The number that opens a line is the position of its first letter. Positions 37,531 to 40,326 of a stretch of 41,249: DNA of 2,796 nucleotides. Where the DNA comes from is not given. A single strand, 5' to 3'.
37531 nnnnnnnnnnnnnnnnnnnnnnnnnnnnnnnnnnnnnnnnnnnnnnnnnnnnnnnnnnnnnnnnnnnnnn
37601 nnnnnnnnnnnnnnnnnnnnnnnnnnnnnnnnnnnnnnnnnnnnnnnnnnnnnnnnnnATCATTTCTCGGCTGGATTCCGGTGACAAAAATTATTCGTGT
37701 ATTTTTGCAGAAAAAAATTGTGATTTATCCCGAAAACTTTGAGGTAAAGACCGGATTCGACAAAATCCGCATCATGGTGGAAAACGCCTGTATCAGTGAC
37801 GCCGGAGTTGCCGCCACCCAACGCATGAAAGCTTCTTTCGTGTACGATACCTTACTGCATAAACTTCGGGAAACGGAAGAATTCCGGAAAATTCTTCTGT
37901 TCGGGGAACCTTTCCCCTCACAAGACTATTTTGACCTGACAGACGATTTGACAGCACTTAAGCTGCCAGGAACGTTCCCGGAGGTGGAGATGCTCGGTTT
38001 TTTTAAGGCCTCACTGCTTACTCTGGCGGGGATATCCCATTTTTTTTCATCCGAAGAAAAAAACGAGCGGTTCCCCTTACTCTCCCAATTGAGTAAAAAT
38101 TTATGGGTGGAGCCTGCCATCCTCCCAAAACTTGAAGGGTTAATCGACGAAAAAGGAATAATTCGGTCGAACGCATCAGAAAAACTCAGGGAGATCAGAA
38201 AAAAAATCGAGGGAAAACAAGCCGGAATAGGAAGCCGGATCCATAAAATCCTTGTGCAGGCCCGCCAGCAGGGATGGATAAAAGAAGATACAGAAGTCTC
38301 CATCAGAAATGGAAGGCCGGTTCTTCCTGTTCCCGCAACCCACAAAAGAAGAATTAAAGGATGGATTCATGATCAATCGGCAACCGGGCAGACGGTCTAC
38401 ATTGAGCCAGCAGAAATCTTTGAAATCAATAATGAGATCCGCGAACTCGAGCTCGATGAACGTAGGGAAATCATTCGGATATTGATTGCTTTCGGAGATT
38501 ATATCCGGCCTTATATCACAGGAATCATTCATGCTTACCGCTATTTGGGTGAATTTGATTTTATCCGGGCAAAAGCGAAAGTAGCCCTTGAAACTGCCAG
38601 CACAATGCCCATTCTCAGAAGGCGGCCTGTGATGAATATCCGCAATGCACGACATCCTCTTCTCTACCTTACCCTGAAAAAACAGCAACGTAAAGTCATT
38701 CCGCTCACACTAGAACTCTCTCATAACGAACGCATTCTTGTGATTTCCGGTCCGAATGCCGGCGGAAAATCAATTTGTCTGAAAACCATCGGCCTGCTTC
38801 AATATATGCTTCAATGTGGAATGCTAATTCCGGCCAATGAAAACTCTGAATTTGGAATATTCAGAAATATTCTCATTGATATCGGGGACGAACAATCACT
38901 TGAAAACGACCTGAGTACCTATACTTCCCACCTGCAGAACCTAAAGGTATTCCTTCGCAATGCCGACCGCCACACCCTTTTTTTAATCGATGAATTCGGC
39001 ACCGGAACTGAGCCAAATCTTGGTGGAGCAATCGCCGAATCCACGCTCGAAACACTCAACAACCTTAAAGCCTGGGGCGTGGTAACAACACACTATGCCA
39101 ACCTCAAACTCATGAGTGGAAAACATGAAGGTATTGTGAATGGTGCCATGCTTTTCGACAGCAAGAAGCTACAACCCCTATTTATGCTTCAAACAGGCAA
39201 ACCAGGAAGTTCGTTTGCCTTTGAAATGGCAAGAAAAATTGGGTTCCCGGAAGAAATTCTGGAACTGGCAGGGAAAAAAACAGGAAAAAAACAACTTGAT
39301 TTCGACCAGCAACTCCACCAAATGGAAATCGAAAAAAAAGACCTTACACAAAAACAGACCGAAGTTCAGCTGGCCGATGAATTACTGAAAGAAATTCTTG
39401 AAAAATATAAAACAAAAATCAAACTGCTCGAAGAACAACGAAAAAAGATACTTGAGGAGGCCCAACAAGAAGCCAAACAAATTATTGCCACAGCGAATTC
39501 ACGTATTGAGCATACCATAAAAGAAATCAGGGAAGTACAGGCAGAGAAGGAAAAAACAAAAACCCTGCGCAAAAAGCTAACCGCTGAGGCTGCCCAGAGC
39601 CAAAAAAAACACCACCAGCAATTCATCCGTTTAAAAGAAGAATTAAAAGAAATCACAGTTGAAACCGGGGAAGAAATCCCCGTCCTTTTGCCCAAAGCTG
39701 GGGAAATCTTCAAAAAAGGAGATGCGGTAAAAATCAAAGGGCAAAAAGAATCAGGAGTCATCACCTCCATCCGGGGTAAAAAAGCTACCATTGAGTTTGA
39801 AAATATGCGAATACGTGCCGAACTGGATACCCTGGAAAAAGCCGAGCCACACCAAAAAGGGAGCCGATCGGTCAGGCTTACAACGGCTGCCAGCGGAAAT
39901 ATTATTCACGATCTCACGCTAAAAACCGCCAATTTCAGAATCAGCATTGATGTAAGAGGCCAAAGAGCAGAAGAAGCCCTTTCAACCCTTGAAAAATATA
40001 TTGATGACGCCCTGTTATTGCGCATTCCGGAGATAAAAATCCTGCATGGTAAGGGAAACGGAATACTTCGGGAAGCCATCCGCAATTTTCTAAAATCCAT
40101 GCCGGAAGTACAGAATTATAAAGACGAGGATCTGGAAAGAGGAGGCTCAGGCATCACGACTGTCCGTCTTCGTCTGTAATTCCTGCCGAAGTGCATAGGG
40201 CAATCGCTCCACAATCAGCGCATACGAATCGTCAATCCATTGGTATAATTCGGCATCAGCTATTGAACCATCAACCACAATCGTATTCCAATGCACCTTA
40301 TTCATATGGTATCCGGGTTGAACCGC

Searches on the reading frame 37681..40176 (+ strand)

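Call 70: search_protein_families(library=pfam, proteins=[window:37681-40176:+], max_evalue=0.01)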
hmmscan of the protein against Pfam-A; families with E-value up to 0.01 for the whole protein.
window:37681-40176:+ (832 aa): 3 families
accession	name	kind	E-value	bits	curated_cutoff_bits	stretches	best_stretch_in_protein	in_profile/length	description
PF00488.27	MutS_V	-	9.2e-30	104.5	30.2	1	354-534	2-184/188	MutS domain V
PF01713.27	Smr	-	4.2e-23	81.7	25.7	1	756-831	1-77/77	Smr domain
PF20297.4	MSSS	-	2.3e-05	24.4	26.8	1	680-717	2-41/42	MutS2 and Smr-associated SH3 domain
